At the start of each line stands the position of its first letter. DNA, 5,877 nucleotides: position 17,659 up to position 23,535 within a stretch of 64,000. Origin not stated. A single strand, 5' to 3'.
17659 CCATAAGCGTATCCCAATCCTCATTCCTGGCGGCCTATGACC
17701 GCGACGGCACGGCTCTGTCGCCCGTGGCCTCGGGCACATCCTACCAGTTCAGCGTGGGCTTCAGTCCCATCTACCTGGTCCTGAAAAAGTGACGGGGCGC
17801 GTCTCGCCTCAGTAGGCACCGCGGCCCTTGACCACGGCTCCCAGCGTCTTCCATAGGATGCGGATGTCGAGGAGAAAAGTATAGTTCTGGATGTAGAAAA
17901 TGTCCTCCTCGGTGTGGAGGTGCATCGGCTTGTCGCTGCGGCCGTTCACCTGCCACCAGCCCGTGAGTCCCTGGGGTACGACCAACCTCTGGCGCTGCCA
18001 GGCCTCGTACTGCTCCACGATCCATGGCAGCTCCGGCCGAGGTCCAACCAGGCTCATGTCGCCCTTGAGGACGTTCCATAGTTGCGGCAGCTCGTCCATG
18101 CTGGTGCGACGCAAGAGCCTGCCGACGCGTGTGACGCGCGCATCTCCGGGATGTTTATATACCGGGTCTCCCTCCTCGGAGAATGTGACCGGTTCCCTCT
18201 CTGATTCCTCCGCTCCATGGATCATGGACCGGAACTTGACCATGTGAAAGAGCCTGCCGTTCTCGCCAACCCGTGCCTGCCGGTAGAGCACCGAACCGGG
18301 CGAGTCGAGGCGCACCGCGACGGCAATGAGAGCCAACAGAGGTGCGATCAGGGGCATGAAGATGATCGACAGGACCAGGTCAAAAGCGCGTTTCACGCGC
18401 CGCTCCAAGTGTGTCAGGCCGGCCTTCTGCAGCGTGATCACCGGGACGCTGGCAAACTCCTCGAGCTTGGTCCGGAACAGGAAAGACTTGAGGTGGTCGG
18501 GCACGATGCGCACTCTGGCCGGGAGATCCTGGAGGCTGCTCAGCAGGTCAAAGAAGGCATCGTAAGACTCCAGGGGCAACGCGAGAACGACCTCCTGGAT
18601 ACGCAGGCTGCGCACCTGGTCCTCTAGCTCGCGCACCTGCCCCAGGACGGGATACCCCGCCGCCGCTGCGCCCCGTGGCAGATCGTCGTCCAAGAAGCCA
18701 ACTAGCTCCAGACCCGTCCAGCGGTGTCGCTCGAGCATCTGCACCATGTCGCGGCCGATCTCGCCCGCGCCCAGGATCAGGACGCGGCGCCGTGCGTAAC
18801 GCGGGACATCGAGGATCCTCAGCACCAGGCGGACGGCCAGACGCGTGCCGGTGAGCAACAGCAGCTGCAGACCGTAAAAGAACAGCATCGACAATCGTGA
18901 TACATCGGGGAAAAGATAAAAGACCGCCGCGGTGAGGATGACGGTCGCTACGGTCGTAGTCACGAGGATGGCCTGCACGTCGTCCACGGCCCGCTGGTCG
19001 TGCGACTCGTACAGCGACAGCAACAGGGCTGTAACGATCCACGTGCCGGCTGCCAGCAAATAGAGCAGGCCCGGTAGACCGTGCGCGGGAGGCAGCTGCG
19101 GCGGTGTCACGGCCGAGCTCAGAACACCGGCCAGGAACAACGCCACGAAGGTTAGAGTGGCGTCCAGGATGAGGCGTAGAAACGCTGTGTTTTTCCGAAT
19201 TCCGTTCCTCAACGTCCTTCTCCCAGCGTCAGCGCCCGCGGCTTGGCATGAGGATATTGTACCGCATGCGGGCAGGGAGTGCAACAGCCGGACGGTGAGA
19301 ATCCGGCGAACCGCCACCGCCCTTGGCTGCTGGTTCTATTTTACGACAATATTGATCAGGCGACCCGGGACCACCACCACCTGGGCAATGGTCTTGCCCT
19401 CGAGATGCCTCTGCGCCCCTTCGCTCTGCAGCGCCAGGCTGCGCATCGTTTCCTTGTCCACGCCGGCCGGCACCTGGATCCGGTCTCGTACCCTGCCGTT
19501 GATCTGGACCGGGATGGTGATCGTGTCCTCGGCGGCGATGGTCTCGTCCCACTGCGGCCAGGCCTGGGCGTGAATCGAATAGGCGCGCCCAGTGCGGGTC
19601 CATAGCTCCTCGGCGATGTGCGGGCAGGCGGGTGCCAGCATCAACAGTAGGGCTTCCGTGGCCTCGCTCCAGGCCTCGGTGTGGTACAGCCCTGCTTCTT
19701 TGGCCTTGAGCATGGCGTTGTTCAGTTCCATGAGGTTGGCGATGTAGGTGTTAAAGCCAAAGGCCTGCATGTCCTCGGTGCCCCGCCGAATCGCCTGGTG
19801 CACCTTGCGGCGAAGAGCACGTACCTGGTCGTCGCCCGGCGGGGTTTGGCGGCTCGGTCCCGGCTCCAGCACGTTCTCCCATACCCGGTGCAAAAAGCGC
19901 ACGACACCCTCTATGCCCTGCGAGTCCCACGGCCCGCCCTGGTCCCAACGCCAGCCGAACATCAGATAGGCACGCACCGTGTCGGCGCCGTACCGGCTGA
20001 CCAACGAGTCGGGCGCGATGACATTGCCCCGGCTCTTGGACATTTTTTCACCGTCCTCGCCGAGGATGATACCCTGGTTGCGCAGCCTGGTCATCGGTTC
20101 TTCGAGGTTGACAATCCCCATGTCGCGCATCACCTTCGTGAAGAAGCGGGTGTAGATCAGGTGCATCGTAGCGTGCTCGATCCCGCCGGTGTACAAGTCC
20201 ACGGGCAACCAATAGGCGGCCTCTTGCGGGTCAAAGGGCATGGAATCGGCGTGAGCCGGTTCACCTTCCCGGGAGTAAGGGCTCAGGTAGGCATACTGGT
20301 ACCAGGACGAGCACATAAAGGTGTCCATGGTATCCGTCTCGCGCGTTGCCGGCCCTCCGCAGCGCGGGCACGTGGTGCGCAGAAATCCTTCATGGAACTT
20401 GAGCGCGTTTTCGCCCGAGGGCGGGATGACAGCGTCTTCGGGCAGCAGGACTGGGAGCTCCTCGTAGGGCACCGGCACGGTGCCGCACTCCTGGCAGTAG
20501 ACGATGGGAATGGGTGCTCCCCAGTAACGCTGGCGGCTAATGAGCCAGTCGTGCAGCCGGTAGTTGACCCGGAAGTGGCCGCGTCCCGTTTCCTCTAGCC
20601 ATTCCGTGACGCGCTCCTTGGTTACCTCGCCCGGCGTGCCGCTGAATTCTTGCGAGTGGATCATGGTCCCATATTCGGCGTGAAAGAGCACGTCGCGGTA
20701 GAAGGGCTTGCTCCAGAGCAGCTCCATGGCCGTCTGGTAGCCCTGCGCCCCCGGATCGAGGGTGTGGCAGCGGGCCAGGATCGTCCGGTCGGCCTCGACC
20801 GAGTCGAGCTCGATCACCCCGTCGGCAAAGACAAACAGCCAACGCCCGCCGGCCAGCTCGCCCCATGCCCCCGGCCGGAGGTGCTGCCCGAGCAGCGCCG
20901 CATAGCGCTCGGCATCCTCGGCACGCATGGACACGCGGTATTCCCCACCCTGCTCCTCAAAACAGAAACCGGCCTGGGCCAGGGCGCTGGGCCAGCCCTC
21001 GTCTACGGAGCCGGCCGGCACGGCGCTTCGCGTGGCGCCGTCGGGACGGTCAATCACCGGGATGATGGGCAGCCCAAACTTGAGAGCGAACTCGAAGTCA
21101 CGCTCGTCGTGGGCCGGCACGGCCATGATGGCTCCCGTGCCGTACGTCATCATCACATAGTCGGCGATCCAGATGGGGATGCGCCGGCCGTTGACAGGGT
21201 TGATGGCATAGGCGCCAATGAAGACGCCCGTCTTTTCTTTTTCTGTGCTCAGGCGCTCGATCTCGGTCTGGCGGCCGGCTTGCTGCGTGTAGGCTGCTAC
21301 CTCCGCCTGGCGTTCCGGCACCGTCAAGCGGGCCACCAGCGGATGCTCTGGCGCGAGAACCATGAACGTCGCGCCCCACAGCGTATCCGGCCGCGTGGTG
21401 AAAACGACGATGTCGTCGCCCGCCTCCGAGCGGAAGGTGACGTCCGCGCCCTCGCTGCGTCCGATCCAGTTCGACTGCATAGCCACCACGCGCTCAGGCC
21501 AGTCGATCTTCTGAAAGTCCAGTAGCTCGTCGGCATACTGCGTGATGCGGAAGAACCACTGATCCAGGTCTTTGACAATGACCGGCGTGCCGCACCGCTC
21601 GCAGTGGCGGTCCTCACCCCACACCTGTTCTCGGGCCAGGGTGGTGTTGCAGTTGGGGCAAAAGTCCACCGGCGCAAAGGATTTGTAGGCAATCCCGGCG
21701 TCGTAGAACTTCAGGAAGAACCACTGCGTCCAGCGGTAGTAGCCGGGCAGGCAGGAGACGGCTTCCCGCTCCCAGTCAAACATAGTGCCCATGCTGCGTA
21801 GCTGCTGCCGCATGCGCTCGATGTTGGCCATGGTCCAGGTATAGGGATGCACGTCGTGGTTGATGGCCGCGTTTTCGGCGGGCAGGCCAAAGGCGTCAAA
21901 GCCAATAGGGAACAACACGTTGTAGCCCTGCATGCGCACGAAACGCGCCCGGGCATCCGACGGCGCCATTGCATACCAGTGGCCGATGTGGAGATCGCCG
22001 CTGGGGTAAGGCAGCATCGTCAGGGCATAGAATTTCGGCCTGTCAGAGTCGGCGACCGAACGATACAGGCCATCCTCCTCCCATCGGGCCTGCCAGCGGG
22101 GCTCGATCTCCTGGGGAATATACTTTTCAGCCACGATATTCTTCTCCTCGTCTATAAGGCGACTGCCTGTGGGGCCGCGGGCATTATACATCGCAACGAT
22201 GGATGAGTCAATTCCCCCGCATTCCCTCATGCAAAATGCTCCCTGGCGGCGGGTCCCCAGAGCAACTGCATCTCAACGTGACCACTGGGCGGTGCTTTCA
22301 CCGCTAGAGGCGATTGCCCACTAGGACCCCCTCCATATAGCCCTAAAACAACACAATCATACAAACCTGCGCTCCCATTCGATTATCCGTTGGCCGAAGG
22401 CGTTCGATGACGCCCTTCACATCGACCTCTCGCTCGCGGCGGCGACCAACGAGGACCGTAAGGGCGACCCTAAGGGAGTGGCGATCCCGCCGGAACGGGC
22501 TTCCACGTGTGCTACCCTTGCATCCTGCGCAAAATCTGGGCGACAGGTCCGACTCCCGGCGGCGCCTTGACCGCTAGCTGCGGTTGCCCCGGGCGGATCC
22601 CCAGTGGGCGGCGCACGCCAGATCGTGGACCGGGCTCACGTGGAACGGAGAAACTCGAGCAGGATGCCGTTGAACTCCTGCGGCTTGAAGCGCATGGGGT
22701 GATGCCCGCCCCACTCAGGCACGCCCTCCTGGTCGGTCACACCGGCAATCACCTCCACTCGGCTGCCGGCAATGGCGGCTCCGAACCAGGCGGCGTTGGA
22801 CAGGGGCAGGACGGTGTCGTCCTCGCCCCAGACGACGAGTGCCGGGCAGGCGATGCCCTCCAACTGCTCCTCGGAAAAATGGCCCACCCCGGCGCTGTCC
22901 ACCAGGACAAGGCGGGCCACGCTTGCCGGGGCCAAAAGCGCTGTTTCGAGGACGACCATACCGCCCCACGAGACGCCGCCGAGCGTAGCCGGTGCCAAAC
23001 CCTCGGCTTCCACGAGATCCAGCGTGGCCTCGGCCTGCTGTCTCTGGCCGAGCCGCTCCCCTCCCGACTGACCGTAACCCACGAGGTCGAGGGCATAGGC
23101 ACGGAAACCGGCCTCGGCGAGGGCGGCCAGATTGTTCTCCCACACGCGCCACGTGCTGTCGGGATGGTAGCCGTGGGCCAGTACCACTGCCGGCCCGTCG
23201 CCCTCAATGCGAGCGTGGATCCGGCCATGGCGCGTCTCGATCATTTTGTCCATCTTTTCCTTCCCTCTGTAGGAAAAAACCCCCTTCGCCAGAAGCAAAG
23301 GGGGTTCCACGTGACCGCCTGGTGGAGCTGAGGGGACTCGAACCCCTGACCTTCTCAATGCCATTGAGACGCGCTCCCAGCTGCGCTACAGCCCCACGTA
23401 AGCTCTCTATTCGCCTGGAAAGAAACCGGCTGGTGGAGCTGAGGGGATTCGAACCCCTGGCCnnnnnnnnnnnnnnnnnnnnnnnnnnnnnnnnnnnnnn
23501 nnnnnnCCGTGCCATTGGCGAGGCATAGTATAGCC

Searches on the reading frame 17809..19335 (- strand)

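Call 10: search_protein_families(library=pfam, proteins=[window:17809-19335:-], max_evalue=0.01)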
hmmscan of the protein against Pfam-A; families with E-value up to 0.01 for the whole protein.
window:17809-19335:- (508 aa): 3 families
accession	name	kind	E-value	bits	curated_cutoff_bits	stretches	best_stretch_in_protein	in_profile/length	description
PF02397.22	Bac_transf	-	1.2e-62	211.1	27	1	315-503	1-179/179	Bacterial sugar transferase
PF13727.12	CoA_binding_3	-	6.6e-26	91.8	25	1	116-279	14-175/175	CoA-binding domain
PF01408.29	GFO_IDH_MocA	-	0.0036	18.4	24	1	184-254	2-71/120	Oxidoreductase family, NAD-binding Rossmann fold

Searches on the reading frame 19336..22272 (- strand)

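Call 10: search_protein_families(library=pfam, proteins=[window:19336-22272:-], max_evalue=0.01)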
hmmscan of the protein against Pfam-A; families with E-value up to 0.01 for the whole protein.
window:19336-22272:- (978 aa): 7 families
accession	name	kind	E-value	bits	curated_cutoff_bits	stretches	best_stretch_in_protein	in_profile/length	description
PF13603.12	tRNA-synt_1_2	-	1.3e-61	207.8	25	1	268-415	2-148/185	Leucyl-tRNA synthetase, editing domain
PF00133.28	tRNA-synt_1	-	5.5e-48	164.2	22.7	2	60-269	2-224/414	tRNA synthetases class I (I, L, M and V)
PF09334.17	tRNA-synt_1g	-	5.6e-29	101.5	20.1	2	85-271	5-219/391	tRNA synthetases class I (M)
PF08264.19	Anticodon_1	-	3.3e-21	76.1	25.1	1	818-940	2-144/148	Anticodon-binding domain of tRNA ligase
PF12773.13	DZR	-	9.7e-05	22.9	27.3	0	203-233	13-36/45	Double zinc ribbon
PF00579.31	tRNA-synt_1b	-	0.00064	19.6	21.1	0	704-752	163-208/292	tRNA synthetases class I (W and Y)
PF01406.26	tRNA-synt_1e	-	0.0034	17.2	27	0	740-771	250-281/301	tRNA synthetases class I (C) catalytic domain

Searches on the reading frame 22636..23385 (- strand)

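Call 9: search_protein_families(library=pfam, proteins=[window:22636-23385:-], max_evalue=0.1)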
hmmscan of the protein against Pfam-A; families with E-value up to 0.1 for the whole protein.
window:22636-23385:- (249 aa): 4 families
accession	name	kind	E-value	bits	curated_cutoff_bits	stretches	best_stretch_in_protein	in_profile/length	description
PF00561.26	Abhydrolase_1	-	1.8e-17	64.2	25.8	1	65-164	1-102/245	alpha/beta hydrolase fold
PF12146.15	Hydrolase_4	-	1.3e-14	54.6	27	1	66-162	6-107/239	Serine aminopeptidase, S33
PF12697.13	Abhydrolase_6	-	7.7e-12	46.8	26.3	1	67-165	1-94/217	Alpha/beta hydrolase family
PF02230.22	Abhydrolase_2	-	0.0079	16.5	23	1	135-198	109-175/217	Phospholipase/Carboxylesterase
